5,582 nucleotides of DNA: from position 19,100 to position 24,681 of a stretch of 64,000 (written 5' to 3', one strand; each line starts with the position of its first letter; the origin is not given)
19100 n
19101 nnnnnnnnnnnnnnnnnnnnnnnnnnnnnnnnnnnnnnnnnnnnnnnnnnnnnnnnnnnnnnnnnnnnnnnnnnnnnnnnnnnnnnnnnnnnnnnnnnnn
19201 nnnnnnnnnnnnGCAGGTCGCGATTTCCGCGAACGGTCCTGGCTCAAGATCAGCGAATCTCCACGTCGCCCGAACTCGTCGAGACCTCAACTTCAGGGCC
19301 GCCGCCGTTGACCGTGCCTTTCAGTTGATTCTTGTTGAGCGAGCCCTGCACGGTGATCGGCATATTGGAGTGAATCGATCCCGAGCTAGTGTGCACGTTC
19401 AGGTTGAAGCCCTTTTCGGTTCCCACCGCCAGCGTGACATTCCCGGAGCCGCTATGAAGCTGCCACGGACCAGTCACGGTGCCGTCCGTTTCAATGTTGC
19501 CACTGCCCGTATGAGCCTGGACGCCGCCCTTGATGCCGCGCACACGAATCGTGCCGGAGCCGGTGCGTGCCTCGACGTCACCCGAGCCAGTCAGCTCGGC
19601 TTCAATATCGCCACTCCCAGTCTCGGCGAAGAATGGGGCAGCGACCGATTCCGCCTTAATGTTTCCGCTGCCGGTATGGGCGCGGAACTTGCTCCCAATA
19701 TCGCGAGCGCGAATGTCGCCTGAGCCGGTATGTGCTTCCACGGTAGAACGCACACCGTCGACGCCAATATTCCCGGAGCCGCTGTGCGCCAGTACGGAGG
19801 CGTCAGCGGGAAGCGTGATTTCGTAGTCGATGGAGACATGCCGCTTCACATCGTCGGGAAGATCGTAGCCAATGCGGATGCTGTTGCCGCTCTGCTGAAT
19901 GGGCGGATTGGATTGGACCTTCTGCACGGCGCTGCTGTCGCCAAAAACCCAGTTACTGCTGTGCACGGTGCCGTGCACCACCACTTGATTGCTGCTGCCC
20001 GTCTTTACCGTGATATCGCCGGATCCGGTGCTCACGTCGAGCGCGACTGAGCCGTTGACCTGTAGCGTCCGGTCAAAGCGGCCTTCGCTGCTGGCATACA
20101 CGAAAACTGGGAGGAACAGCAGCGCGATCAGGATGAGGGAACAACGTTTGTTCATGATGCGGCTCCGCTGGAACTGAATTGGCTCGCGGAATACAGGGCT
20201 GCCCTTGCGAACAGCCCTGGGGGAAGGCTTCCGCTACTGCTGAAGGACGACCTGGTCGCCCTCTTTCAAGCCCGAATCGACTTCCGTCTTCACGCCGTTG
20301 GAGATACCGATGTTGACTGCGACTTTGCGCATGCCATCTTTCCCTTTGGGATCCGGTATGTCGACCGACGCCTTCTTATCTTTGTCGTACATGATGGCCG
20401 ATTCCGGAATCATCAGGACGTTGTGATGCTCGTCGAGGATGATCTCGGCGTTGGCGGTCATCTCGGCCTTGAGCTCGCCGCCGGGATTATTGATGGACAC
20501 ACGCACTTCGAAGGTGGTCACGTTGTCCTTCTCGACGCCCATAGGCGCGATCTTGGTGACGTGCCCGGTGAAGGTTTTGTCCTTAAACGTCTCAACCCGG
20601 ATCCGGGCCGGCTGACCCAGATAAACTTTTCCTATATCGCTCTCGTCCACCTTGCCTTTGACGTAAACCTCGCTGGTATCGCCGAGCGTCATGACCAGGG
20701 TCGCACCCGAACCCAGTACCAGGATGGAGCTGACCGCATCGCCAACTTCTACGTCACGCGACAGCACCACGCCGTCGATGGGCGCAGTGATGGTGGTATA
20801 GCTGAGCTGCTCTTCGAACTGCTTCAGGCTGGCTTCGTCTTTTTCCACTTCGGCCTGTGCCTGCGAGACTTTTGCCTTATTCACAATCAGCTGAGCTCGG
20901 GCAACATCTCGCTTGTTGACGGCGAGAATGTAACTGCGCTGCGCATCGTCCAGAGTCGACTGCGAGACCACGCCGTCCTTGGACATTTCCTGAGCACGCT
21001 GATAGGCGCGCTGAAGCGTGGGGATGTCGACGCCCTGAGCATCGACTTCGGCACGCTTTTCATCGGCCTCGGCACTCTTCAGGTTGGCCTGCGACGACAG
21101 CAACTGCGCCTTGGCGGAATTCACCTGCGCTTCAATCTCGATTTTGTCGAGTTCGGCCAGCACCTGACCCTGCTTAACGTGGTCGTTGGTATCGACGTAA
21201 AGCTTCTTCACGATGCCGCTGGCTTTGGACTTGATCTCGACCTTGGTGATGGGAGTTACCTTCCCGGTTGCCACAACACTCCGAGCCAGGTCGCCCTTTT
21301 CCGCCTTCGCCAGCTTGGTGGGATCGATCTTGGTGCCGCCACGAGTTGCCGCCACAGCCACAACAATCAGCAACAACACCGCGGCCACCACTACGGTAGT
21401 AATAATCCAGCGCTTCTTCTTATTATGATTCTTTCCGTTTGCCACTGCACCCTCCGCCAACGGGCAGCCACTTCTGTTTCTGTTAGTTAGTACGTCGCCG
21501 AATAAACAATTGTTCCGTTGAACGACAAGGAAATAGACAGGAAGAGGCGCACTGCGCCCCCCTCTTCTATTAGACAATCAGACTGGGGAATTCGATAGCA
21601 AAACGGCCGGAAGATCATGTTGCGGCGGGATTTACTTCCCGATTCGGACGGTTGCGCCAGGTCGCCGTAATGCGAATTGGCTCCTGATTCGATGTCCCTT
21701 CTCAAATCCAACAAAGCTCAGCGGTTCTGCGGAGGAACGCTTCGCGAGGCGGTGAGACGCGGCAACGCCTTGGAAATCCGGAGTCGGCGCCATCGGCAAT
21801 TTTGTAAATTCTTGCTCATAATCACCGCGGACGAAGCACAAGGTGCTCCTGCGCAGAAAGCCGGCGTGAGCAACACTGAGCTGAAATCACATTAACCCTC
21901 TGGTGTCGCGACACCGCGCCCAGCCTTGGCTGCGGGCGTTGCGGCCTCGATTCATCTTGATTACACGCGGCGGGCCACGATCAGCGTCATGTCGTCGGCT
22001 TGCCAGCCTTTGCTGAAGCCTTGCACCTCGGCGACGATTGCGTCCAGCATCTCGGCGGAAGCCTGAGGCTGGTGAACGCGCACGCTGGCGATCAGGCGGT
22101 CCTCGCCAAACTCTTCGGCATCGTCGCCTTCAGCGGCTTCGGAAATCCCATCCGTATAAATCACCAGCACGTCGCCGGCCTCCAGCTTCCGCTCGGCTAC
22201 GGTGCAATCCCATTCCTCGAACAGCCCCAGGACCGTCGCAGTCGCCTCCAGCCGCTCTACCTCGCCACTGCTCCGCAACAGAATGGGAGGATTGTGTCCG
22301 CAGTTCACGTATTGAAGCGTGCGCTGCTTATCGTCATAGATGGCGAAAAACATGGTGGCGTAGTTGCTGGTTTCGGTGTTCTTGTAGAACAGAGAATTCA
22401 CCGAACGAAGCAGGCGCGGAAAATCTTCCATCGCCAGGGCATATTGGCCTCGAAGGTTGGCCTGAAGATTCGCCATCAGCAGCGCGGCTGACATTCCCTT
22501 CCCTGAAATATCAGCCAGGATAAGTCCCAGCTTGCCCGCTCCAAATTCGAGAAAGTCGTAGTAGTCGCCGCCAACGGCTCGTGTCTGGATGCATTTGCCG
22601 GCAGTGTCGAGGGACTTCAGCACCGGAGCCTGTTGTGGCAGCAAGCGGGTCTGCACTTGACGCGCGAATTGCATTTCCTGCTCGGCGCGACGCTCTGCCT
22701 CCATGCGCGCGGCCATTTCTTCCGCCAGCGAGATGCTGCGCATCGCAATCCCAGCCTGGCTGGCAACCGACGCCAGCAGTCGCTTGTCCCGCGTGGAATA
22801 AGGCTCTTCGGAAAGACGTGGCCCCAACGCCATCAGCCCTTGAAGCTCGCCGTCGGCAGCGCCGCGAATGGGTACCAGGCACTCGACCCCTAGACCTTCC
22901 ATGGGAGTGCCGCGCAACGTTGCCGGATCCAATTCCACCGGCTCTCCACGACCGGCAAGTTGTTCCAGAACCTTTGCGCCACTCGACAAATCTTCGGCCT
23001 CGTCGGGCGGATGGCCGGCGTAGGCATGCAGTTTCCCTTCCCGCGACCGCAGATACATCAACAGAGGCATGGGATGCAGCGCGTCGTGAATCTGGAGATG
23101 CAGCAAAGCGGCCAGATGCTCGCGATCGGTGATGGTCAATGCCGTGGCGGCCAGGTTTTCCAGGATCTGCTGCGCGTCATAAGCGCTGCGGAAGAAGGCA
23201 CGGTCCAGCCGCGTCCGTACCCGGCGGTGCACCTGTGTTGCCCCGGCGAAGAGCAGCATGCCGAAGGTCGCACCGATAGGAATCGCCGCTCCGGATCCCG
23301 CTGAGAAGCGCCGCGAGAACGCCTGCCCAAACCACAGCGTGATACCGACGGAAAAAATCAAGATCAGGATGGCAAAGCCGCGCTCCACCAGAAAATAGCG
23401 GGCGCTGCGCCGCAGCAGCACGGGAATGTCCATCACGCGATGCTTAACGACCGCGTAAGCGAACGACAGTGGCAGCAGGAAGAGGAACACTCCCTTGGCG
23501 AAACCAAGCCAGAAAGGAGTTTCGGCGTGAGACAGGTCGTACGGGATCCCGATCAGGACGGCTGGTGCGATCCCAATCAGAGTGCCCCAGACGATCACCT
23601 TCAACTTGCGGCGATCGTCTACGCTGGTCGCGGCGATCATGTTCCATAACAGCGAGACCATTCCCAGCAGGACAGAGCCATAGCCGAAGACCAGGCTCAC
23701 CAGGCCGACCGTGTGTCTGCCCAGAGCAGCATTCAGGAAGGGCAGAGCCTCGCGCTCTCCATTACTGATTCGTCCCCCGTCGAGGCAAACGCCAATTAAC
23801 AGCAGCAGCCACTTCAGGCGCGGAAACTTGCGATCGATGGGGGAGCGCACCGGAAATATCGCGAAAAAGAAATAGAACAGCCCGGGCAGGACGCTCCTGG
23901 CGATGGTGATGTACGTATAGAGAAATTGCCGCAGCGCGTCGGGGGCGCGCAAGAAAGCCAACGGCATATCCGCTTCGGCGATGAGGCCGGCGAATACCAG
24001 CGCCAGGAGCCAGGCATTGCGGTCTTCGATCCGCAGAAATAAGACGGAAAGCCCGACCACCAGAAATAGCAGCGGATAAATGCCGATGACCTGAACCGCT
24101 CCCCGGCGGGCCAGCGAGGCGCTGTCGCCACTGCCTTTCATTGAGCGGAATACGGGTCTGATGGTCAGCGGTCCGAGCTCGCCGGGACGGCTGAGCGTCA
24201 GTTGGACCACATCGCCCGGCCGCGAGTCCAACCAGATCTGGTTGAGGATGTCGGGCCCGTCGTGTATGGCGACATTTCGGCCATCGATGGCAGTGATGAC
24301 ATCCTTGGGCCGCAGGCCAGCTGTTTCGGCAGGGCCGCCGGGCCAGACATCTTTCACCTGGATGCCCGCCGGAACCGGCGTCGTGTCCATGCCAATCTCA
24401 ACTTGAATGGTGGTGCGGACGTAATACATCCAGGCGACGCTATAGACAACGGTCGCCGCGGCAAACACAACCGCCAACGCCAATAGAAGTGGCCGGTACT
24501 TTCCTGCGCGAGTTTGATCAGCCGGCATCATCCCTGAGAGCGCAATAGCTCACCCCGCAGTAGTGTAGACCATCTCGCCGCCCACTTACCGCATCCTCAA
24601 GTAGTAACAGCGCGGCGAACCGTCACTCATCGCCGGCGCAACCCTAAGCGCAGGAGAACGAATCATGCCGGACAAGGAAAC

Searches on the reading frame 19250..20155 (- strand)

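Call 43: search_protein_families(library=pfam, proteins=[window:19250-20155:-], max_evalue=0.00001)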
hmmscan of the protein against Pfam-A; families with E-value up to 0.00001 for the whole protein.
window:19250-20155:- (301 aa): 1 family
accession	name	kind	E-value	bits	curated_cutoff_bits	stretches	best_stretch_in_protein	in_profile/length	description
PF13349.12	DUF4097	-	5.2e-23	82.1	22.9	2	113-301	70-247/247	Toastrack DUF4097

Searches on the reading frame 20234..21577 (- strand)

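Call 43: search_protein_families(library=pfam, proteins=[window:20234-21577:-], max_evalue=0.00001)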
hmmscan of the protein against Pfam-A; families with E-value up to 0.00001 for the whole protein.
window:20234-21577:- (447 aa): 3 families
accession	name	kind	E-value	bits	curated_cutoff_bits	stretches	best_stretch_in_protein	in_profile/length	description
PF16576.10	HlyD_D23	-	3.2e-28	98.9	30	1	207-375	54-214/214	Barrel-sandwich domain of CusB or HlyD membrane-fusion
PF13437.12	HlyD_3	-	1.6e-20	74.2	22.2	1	262-365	1-96/106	HlyD family secretion protein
PF13533.13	Biotin_lipoyl_2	-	5.7e-09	36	29.8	1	113-144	1-32/32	Biotin-lipoyl like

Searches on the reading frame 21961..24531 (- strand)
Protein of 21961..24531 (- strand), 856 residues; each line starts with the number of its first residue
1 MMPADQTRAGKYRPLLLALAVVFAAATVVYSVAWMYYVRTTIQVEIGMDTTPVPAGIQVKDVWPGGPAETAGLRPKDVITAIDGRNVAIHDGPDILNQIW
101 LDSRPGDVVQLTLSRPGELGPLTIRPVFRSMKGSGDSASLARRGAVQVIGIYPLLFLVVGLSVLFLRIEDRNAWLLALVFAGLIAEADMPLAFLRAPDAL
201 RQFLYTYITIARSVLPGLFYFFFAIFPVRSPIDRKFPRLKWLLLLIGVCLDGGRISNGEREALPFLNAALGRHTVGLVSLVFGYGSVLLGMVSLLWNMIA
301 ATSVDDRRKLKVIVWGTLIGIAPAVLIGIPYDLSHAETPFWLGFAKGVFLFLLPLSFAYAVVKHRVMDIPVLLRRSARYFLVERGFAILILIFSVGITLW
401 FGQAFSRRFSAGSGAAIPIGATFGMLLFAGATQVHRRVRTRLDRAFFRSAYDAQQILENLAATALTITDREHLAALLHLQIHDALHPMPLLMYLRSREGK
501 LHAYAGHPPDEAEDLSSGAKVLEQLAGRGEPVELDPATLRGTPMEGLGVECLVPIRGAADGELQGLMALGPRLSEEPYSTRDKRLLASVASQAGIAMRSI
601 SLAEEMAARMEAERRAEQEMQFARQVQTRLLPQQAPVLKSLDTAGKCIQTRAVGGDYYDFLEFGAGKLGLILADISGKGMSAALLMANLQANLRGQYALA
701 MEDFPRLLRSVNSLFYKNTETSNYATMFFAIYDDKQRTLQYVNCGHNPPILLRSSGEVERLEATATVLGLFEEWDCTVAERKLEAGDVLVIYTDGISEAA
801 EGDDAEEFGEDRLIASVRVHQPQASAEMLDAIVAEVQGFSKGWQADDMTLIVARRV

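Call 43: search_protein_families(library=pfam, proteins=[window:21961-24531:-], max_evalue=0.00001)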
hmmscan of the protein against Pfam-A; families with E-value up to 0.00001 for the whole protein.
window:21961-24531:- (856 aa): 4 families
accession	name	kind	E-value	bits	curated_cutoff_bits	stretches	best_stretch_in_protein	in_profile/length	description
PF07228.17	SpoIIE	-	7.3e-49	166.8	25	1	665-855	2-191/192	Stage II sporulation protein E (SpoIIE)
PF13180.12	PDZ_2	-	2e-11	44.5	27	1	46-121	3-75/80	PDZ domain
PF17820.7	PDZ_6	-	1.9e-08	34.4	27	1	59-95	2-36/54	PDZ domain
PF00595.29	PDZ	-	1.5e-06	28.9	23.2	1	55-88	25-58/81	PDZ domain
